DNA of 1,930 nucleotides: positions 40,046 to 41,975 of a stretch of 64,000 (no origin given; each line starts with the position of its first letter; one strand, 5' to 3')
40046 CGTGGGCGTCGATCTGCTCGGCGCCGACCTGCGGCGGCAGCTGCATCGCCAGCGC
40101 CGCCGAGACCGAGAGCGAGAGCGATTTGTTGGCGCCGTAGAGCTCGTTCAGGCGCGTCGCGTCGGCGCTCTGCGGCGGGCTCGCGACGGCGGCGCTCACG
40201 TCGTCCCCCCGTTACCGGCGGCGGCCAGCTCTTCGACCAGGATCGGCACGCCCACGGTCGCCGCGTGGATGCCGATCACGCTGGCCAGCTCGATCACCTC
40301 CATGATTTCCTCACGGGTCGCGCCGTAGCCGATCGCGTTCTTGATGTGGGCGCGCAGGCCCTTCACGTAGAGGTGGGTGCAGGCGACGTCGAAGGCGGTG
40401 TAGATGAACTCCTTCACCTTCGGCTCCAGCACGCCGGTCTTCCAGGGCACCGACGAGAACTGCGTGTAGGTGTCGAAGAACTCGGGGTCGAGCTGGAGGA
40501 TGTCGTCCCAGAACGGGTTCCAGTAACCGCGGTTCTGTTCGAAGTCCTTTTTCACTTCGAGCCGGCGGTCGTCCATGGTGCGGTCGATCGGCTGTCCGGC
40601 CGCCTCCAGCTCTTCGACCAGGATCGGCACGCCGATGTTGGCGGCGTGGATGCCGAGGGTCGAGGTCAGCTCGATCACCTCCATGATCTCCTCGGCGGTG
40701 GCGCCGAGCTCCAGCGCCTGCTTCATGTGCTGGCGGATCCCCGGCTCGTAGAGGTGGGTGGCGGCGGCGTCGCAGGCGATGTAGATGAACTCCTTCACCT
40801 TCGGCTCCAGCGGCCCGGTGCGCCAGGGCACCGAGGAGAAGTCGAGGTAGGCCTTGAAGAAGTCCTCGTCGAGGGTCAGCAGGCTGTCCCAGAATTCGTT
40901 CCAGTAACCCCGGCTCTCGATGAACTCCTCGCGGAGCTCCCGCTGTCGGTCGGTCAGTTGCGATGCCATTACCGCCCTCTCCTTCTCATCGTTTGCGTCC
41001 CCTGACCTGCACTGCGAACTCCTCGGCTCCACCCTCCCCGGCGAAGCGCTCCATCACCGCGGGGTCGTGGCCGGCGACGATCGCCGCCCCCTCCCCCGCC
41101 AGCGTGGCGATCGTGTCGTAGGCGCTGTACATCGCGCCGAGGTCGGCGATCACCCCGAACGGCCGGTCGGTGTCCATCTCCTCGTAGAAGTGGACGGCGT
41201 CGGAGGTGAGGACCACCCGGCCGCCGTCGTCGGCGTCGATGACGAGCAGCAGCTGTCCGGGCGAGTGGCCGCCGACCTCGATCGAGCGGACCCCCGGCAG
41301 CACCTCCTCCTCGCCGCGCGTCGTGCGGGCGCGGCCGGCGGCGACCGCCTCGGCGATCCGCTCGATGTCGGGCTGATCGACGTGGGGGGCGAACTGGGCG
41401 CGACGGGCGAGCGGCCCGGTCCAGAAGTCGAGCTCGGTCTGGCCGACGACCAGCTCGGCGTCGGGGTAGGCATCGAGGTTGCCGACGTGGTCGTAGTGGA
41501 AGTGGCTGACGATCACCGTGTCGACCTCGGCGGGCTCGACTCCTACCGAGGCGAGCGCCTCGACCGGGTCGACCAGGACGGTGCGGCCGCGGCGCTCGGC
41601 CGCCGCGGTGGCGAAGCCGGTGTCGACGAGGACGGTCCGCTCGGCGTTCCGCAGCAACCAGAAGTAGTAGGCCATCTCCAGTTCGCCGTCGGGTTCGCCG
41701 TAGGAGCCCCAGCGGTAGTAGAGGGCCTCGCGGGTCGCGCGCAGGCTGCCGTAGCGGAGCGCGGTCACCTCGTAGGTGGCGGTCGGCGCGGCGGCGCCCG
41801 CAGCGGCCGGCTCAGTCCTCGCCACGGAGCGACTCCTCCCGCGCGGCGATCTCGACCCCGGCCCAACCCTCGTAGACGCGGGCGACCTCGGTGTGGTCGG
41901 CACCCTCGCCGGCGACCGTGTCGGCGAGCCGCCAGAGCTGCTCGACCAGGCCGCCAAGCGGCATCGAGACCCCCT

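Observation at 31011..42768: Twelve-gene, tightly coupled operon of lactonase-like, CMD, cupin, FAD/Fe-S and aldolase enzymes that matches no pathway I can name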

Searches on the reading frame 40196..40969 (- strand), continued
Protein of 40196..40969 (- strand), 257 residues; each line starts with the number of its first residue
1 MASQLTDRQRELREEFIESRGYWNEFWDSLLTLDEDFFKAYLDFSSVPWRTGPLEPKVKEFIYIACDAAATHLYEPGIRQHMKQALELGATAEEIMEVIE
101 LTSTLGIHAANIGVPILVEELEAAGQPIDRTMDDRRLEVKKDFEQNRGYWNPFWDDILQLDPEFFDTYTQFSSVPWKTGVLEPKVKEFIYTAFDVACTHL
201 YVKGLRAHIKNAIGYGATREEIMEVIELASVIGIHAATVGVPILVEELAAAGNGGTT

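Call 34: search_dna_similar(query=window:40196-40969:-, collection=plasmids, mode=protein, max_rows=25)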
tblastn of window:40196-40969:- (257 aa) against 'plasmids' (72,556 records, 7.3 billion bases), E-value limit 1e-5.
Records with a match: 38; places in all: 68; records where one place covers at least 80% of the query: 36.
Best place of each record, by identity: 60-80% 1; <60% 37.
By first word of the organism name: Paraburkholderia 8; Agrobacterium 6; Rhodococcus 4; Burkholderia 3; Cupriavidus 3; Priestia 2; Sphingobium 2; Acidiphilium 1; Sodalis 1; Natronosalvus 1; and 7 more.
By predicted mobility (MOB-suite, as given by PLSDB): non-mobilizable 29; mobilizable 5; conjugative 4.
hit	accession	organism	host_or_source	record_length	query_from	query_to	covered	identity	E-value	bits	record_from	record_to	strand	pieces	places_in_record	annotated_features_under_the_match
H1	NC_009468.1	Acidiphilium cryptum JF-5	-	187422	2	239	93%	62.3%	1e-90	299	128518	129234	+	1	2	carboxymuconolactone decarboxylase family protein | cupin domain-containing protein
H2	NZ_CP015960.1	Paraburkholderia caribensis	Mimosa,single cell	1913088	10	249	93%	51.4%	5e-79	266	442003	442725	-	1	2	none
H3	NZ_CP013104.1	Paraburkholderia caribensis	-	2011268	10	249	93%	51.4%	9e-79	265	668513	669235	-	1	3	none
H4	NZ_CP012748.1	Paraburkholderia caribensis MBA4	soil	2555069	10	249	93%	51.0%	3e-78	264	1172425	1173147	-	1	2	none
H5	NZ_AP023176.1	Paraburkholderia largidicola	Physopelta gutta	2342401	10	244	91%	51.7%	7e-78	262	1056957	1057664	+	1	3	none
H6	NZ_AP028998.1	Paraburkholderia sp. 22B1P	-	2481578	10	244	91%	51.7%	7e-78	262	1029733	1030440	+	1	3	none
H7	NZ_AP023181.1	Paraburkholderia sp. PGU19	Physopelta gutta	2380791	10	249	93%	50.6%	2e-78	264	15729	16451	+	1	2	none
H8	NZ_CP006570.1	Sodalis praecaptivus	-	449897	6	250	95%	49.2%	8e-72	245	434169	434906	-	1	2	carboxymuconolactone decarboxylase family protein | cupin domain-containing protein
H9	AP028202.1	Paraburkholderia largidicola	Physopelta gutta,midgut,Midgut crypts ...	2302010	10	244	91%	51.3%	2e-77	261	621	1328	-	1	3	hypothetical protein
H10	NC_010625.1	Paraburkholderia phymatum STM815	-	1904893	11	244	91%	51.0%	3e-78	263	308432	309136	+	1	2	record has no annotation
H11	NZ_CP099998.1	Natronosalvus halobius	cell culture,sediment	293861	24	250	88%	45.9%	4e-62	217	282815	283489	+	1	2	carboxymuconolactone decarboxylase family protein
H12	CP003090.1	Burkholderia sp. YI23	-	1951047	12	242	90%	42.1%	1e-55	198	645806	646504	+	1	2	carboxymuconolactone decarboxylase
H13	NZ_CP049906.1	Diaphorobacter sp. HDW4B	single bacterial strain,Hydrophilus ...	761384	17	249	83%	45.3%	3e-24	214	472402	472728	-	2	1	carboxymuconolactone decarboxylase family protein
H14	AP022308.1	Burkholderia sp. SFA1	-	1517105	12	242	90%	41.6%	2e-55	198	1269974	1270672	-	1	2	hypothetical protein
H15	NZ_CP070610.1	Rhodococcus koreensis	cell culture,rhizosphere of apple ...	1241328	21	250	82%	44.8%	6e-25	213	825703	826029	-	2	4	record has no annotation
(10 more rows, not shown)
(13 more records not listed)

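Call 35: get_annotated_region(hit=H1, flank=10000)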
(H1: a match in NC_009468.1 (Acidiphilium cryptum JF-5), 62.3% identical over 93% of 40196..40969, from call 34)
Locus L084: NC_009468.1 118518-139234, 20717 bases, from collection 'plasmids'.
description: Acidiphilium cryptum JF-5 plasmid pACRY02, complete sequence
organism: Acidiphilium cryptum JF-5 (NCBI taxid 349163)
taxonomy: Bacteria; Pseudomonadota; Alphaproteobacteria; Rhodospirillales; Acetobacteraceae; Acidiphilium; Acidiphilium cryptum; Acidiphilium cryptum JF-5
host: -; source: -; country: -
typing (MOB-suite, as given by PLSDB): non-mobilizable; replicon rep_cluster_1239; mating-pair formation MPF_I
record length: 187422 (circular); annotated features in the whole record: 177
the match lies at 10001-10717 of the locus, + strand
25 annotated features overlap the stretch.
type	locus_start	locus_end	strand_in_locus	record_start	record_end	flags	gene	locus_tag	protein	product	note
CDS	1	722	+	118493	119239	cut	istB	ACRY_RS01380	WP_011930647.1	IS21-like element helper ATPase IstB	-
CDS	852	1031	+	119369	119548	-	-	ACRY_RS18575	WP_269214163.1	type II toxin-antitoxin system RelE/ParE family toxin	GO:0030541 - plasmid partitioning [Evidence IEA]; GO:0051290 - protein heterotetramerization [Evidence IEA]; GO:0009432 ...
CDS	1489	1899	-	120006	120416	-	-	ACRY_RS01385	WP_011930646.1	DUF2000 domain-containing protein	-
CDS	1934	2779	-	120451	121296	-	-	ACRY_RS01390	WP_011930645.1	AraC family transcriptional regulator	-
CDS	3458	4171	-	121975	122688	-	-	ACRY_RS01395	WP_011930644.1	GntR family transcriptional regulator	-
CDS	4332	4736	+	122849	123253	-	-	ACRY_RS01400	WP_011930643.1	carboxymuconolactone decarboxylase family protein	-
CDS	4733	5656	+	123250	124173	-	-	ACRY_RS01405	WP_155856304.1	NAD(P)-dependent oxidoreductase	-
CDS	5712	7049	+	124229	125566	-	-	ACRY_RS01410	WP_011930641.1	MFS transporter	GO:0055085 - transmembrane transport [Evidence IEA]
CDS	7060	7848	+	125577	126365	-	-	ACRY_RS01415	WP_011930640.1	N-acyl homoserine lactonase family protein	-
CDS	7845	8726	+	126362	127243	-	-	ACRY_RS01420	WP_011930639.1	SDR family oxidoreductase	-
CDS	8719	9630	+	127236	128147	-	-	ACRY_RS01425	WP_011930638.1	NAD(P)-dependent oxidoreductase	-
CDS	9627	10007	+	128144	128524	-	-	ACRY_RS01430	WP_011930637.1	cupin domain-containing protein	-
CDS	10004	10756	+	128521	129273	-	-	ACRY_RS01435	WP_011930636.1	carboxymuconolactone decarboxylase family protein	-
CDS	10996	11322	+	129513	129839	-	-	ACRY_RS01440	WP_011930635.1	NIPSNAP family protein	-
CDS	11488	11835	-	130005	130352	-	-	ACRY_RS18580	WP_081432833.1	DUF302 domain-containing protein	-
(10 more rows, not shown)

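Call 36: get_annotated_region(hit=H8, flank=10000)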
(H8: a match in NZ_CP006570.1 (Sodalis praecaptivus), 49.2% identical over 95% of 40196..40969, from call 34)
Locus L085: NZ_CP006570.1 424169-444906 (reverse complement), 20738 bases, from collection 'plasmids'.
description: Sodalis praecaptivus strain HS1 plasmid pHS1, complete sequence
organism: Sodalis praecaptivus (NCBI taxid 1239307)
taxonomy: Bacteria; Pseudomonadota; Gammaproteobacteria; Enterobacterales; Bruguierivoracaceae; Sodalis; Sodalis praecaptivus
host: -; source: -; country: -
typing (MOB-suite, as given by PLSDB): non-mobilizable; replicon rep_cluster_931
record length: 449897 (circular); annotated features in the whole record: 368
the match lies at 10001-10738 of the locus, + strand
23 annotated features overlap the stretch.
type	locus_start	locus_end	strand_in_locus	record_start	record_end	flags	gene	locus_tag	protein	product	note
CDS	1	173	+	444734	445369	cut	-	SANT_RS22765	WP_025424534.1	AAA family ATPase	-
CDS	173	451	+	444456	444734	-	-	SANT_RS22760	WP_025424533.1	ribbon-helix-helix protein, CopG family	GO:0006355 - regulation of DNA-templated transcription [Evidence IEA]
CDS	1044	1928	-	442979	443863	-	-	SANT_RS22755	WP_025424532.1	N-acyl homoserine lactonase family protein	-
CDS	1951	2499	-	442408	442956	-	-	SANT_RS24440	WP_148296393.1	hypothetical protein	-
CDS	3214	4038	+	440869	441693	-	-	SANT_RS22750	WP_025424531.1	N-acyl homoserine lactonase family protein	-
CDS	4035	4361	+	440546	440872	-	-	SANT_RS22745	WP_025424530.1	NIPSNAP family protein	-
CDS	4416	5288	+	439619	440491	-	-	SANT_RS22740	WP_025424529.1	NAD(P)-dependent oxidoreductase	-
CDS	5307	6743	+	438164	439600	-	-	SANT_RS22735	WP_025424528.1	aldehyde dehydrogenase family protein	-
CDS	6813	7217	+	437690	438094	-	-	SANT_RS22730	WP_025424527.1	carboxymuconolactone decarboxylase family protein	-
CDS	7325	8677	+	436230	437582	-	-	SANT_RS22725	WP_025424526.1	MFS transporter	GO:0055085 - transmembrane transport [Evidence IEA]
CDS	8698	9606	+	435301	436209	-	-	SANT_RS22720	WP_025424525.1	NAD(P)-dependent oxidoreductase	-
CDS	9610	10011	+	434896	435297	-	-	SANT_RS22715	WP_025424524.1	cupin domain-containing protein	-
CDS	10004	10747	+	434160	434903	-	-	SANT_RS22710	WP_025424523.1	carboxymuconolactone decarboxylase family protein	-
CDS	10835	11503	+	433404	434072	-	-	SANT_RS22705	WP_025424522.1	GntR family transcriptional regulator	-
CDS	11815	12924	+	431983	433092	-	-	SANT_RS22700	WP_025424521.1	AI-2E family transporter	GO:1905887 - autoinducer AI-2 transmembrane transport [Evidence IEA]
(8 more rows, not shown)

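Call 49: search_protein_families(library=ncbifam, proteins=[L038:3800-5143:+, L007:6603-7007:+, L007:8744-9940:+, L001:8307-9965:+, L017:12016-13011:+, L045:10776-11759:+, L055:4338-5279:+, L060:15126-16037:+, L084:5712-7049:+], max_evalue=0.00001)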
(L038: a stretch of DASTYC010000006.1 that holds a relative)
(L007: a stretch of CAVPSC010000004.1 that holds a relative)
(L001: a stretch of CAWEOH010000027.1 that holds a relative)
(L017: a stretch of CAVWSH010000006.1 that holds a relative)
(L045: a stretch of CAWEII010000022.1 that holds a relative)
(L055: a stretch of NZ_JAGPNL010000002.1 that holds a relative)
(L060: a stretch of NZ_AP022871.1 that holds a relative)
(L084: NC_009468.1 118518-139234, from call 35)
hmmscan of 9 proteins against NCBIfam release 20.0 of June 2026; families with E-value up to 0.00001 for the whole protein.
L038:3800-5143:+ (447 aa): 17 families
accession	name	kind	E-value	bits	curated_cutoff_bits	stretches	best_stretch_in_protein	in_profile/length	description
TIGR00883.1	2A0106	subfamily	3.1e-111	372.3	443.45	1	23-413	1-399/400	metabolite/H+ symporter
NF007927.0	PRK10642.1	equivalog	1.6e-92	310.9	544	1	15-432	25-449/500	glycine betaine/L-proline transporter ProP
NF011656.1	PRK15075.1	subfamily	4.3e-82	276.2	445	1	13-419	5-410/419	tricarballylate/proton symporter TcuC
NF007414.0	PRK09952.1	equivalog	3.4e-68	230.4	538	1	11-416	19-428/438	shikimate transporter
NF007710.0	PRK10406.1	subfamily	1.9e-65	221.6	550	1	18-419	25-422/432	MFS family transporter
TIGR00891.1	2A0112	subfamily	1.4e-25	90.2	552.9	1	25-397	22-392/405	sialate:H+ symport family MFS transporter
NF003024.0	PRK03893.1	subfamily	4.4e-17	62.1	604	1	15-260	21-244/497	sialate:H+ symport family MFS transporter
TIGR00879.1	SP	subfamily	1.3e-14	53.6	237.8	2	246-429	318-507/510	sugar porter family MFS transporter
TIGR00898.1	2A0119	subfamily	5e-13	48.7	550.75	1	54-223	129-274/506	cation transport protein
TIGR00881.1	2A0104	subfamily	7.7e-13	48.2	407.75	1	262-417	16-171/379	phosphoglycerate transporter protein PgtP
TIGR00895.1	2A0115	subfamily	1.1e-11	44.3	418.55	1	15-221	17-202/398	aromatic acid/H+ symport family MFS transporter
TIGR00887.1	2A0109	equivalog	1.7e-11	43.8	610.3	1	15-179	16-177/502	phosphate:H+ symporter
NF007484.0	PRK10077.1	equivalog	1.8e-10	40.3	608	1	260-429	290-465/480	D-xylose transporter XylE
NF008963.0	PRK12307.1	equivalog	2e-10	40.4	637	1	27-422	23-410/426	MFS transporter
TIGR00893.1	2A0114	subfamily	9.9e-10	37.9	395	1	68-419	41-397/399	D-galactonate transporter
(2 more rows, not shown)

L007:6603-7007:+ (134 aa): 3 families
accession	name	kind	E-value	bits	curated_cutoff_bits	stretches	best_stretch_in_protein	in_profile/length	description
NF051488.1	bifunc_PcaDC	exception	1.4e-50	172.5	390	1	4-122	256-374/375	bifunctional 3-oxoadipate enol-lactonase/4-carboxymuconolactone decarboxylase PcaDC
TIGR02425.1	decarb_PcaC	equivalog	2.4e-46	156.9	155.7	1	4-123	2-121/123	4-carboxymuconolactone decarboxylase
NF051487.1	bifunc_PcaCD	exception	1.2e-35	123.4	430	1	6-124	5-127/413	bifunctional 4-carboxymuconolactone decarboxylase/3-oxoadipate enol-lactonase PcaCD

L007:8744-9940:+ (398 aa): 3 families
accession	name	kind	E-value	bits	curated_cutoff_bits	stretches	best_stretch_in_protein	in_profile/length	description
NF011933.0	PRK15404.1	subfamily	2e-15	56.7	477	1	20-371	9-347/370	high-affinity branched-chain amino acid ABC transporter substrate-binding protein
TIGR03407.1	urea_ABC_UrtA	exception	2.4e-08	33.3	492.75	0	212-387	163-342/361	urea ABC transporter substrate-binding protein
TIGR03669.1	urea_ABC_arch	equivalog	3.3e-07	29.6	494.8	0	42-111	4-73/375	urea ABC transporter substrate-binding protein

L001:8307-9965:+ (552 aa): 41 families (the best 25 are shown)
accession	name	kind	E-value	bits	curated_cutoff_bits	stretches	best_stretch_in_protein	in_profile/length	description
TIGR01804.1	BADH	equivalog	1.5e-160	534.8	668.6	1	69-536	1-467/467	betaine-aldehyde dehydrogenase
TIGR02299.1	HpaE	equivalog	3.3e-155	517.4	638.35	1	68-545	3-481/488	5-carboxymethyl-2-hydroxymuconate semialdehyde dehydrogenase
NF009725.0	PRK13252.1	equivalog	1.8e-152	508.2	593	1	67-544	8-483/488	betaine-aldehyde dehydrogenase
NF045736.1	PaDhStyDRhodo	equivalog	2e-150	501.5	800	1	68-540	5-477/479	phenylacetaldehyde dehydrogenase StyD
NF050026.1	AcaldDHExaC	equivalog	1.3e-145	485.8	900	1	69-546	19-499/503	acetaldehyde dehydrogenase ExaC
NF010000.0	PRK13473.1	subfamily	2.8e-145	484.6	615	1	68-541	5-473/475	aminobutyraldehyde dehydrogenase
NF045735.1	PaDhStyDPseudo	equivalog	8.8e-140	466.5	850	1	68-540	5-481/483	phenylacetaldehyde dehydrogenase StyD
TIGR03216.1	OH_muco_semi_DH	equivalog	8.6e-134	446.7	693.25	1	69-541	4-480/481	2-hydroxymuconic semialdehyde dehydrogenase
NF007352.0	PRK09847.1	equivalog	9.2e-133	443.3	850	1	67-543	21-494/495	aldehyde dehydrogenase PuuC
TIGR01780.1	SSADH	subfamily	1.1e-123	413.5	646.35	1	86-536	2-448/448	succinate-semialdehyde dehydrogenase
NF006916.0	PRK09407.1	equivalog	2.3e-121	406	521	1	78-538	31-490/526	succinic semialdehyde dehydrogenase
TIGR04284.1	aldehy_Rv0768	hypoth_equivalog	4.7e-119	398.5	775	1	68-538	3-476/480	aldehyde dehydrogenase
NF052305.1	DioxValDhHalo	equivalog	1.7e-117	393.3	750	1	69-540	8-481/483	2,5-dioxovalerate dehydrogenase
NF042993.1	AlphKGSA_gudD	equivalog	3.5e-115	385.5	770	1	69-540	7-480/481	alpha-ketoglutaric semialdehyde dehydrogenase GucD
TIGR03374.1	ABALDH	equivalog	3.1e-109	365.9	909.3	1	78-539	13-470/472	aminobutyraldehyde dehydrogenase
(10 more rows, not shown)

L017:12016-13011:+ (331 aa): 1 family
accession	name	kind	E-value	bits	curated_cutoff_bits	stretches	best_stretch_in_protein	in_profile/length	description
NF011457.0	PRK14875.1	equivalog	4e-07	29.3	307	0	44-95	130-173/372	acetoin dehydrogenase dihydrolipoyllysine-residue acetyltransferase subunit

L045:10776-11759:+ (327 aa): 5 families
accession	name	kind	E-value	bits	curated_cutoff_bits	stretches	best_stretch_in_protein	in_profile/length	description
NF040650.1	sulfolac_dhydr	equivalog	3.9e-46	157.8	500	1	1-286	1-295/339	L-sulfolactate dehydrogenase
NF007504.0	PRK10098.1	equivalog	6.6e-46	156.7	336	1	16-309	20-324/360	malate/lactate/ureidoglycolate dehydrogenase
NF011599.0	PRK15025.1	equivalog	2.2e-39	135.6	356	1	3-316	3-324/349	ureidoglycolate dehydrogenase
TIGR03175.1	AllD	equivalog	2.4e-35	122.3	496.2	1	1-305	1-314/349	ureidoglycolate dehydrogenase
NF009750.0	PRK13260.1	equivalog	1e-15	57.7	316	1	23-308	23-315/332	3-dehydro-L-gulonate 2-dehydrogenase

L055:4338-5279:+ (313 aa): 0 families

L060:15126-16037:+ (303 aa): 0 families

L084:5712-7049:+ (445 aa): 12 families
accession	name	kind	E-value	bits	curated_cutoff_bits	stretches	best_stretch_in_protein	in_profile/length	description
TIGR00883.1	2A0106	subfamily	5.4e-51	173.9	443.45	1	34-406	4-374/400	metabolite/H+ symporter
NF007710.0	PRK10406.1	subfamily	3.8e-31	108.6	550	1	17-396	16-382/432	MFS family transporter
NF011656.1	PRK15075.1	subfamily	1.3e-29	103.3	445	1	33-436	17-410/419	tricarballylate/proton symporter TcuC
NF007927.0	PRK10642.1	equivalog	2.7e-27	95.7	544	1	18-440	20-441/500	glycine betaine/L-proline transporter ProP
NF007414.0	PRK09952.1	equivalog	1.2e-26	93.5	538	1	5-434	5-429/438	shikimate transporter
TIGR00891.1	2A0112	subfamily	1.4e-21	77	552.9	1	21-395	10-373/405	sialate:H+ symport family MFS transporter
TIGR00895.1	2A0115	subfamily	1.4e-17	63.7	418.55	1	70-235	57-202/398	aromatic acid/H+ symport family MFS transporter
NF003024.0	PRK03893.1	subfamily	4.6e-14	52.1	604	1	21-286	19-243/497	sialate:H+ symport family MFS transporter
NF008586.0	PRK11551.1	equivalog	4.7e-11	42.3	410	1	68-391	53-349/406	3-(3-hydroxy-phenyl)propionate transporter MhpT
TIGR00898.1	2A0119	subfamily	1.2e-10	40.9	550.75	1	64-233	129-270/506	cation transport protein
TIGR00887.1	2A0109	equivalog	5.5e-08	32.1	610.3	1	28-187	24-176/502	phosphate:H+ symporter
TIGR01299.1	synapt_SV2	subfamily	8.2e-07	27.3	637.3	0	64-232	205-361/742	synaptic vesicle protein SV2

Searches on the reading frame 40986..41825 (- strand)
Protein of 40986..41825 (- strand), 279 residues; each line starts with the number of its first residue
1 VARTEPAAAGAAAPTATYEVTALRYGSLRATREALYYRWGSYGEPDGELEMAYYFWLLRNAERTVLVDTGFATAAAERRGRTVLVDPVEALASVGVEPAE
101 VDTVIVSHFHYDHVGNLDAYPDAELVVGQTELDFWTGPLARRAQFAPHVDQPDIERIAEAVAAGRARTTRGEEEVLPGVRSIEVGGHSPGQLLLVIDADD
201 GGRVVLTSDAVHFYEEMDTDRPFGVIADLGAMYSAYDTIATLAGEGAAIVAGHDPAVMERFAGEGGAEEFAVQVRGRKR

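Call 5: search_protein_families(library=pfam, proteins=[window:40986-41825:-], max_evalue=0.01)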
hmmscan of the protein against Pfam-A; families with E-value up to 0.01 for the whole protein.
window:40986-41825:- (279 aa): 3 families
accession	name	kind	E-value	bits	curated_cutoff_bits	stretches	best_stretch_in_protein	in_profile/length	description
PF00753.33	Lactamase_B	-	3.5e-19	70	22.7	1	56-228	9-167/196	Metallo-beta-lactamase superfamily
PF12706.13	Lactamase_B_2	-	7.6e-06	26.1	27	1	63-148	1-73/200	Beta-lactamase superfamily domain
PF13483.12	Lactamase_B_3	-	6.1e-05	23.5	24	1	75-118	11-54/160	Beta-lactamase superfamily domain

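Call 6: search_protein_families(library=ncbifam, proteins=[window:40986-41825:-], max_evalue=0.001)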
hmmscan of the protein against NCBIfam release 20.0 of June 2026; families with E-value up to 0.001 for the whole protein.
window:40986-41825:- (279 aa): 10 families
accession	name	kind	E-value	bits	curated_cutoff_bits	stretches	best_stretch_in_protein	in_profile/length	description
NF047979.1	lactonase_AidB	equivalog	8.5e-26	90.8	360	1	18-253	9-252/271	AidB family quorum-quenching N-acyl homoserine lactonase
NF045699.1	AHLLactAiiA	equivalog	1e-16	60.9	375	1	88-255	83-238/251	quorum-quenching N-acyl homoserine lactonase AiiA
NF045700.1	AHLLactAttM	equivalog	3e-16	59.7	390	1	88-261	81-253/257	AttM family quorum-quenching N-acyl homoserine lactonase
NF047976.1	lactonase_AhlS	equivalog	1.7e-15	56.9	475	1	90-261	93-267/276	AhlS family quorum-quenching N-acyl homoserine lactonase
NF047925.1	pyridox_lacton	equivalog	2.1e-15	57.2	325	1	44-260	26-259/268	4-pyridoxolactonase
NF047919.1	lactonase_YtnP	equivalog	1.4e-08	34.2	425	1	56-202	50-202/274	YtnP family quorum-quenching lactonase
NF000469.2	CAR_gen_B3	exception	1.1e-05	24.7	500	1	56-131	77-146/311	CAR family subclass B3 metallo-beta-lactamase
NF012229.1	bla_class_B_core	domain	0.00011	22.4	100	1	57-121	19-72/139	metallo-beta-lactamase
NF001911.0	PRK00685.1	equivalog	0.00046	19.7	144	1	70-117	7-57/228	metal-dependent hydrolase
NF053820.1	MBLfold_Strvi7410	exception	0.00083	18.8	525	0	56-115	27-79/343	Strvi_7410 family MBL fold metallo-hydrolase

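Call 51: search_solved_structures(query=window:40986-41825:-, max_evalue=0.00001)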
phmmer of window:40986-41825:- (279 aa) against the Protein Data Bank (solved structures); distinct sequences matched with E-value up to 0.00001: 28.
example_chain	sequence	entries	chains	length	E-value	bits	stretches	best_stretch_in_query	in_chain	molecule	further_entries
8x78_L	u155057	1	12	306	3.8e-19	72.5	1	62-260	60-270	Glyoxylase, beta-lactamase superfamily II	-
7y7u_A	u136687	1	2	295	5.7e-16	62.1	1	48-233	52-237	MBL fold metallo-hydrolase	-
5hif_A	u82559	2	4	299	5.4e-15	58.9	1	49-217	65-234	reconstructed lactonase ancestor, Anc1-MPH | dihydrocoumarin hydrolase, AncDHCH1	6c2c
2a7m_A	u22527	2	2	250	1.1e-14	57.9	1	49-254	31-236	N-acyl homoserine lactone hydrolase | N-acyl homoserine lactonase AiiA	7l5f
3dha_A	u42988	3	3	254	1.1e-14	57.8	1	49-254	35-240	N-Acyl Homoserine Lactone Hydrolase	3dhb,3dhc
5eh9_A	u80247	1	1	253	1.1e-14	57.8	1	49-254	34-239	N-acyl homoserine lactonase AiiA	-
5eht_A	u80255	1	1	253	1.4e-14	57.5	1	49-254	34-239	N-acyl homoserine lactonase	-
4j5f_A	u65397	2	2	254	1.6e-14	57.4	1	49-254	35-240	N-acyl homoserine lactonase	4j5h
2br6_A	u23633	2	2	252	2.8e-14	56.5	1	49-254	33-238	AIIA-LIKE PROTEIN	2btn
8zu4_A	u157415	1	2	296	2.4e-13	53.5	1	49-222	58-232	Methyl parathion hydrolase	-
8zu5_A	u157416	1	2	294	3.8e-13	52.8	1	49-213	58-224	Methyl parathion hydrolase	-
1p9e_A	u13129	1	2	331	5.3e-13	52.4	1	49-211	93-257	Methyl Parathion Hydrolase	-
4o98_A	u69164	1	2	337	2.3e-12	50.2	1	50-203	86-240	organophosphorus hydrolase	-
4le6_A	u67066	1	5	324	3.9e-12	49.5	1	50-203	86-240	Organophosphorus hydrolase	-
4xuk_A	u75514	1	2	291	8.6e-12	48.4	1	51-255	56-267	Putative hydrolase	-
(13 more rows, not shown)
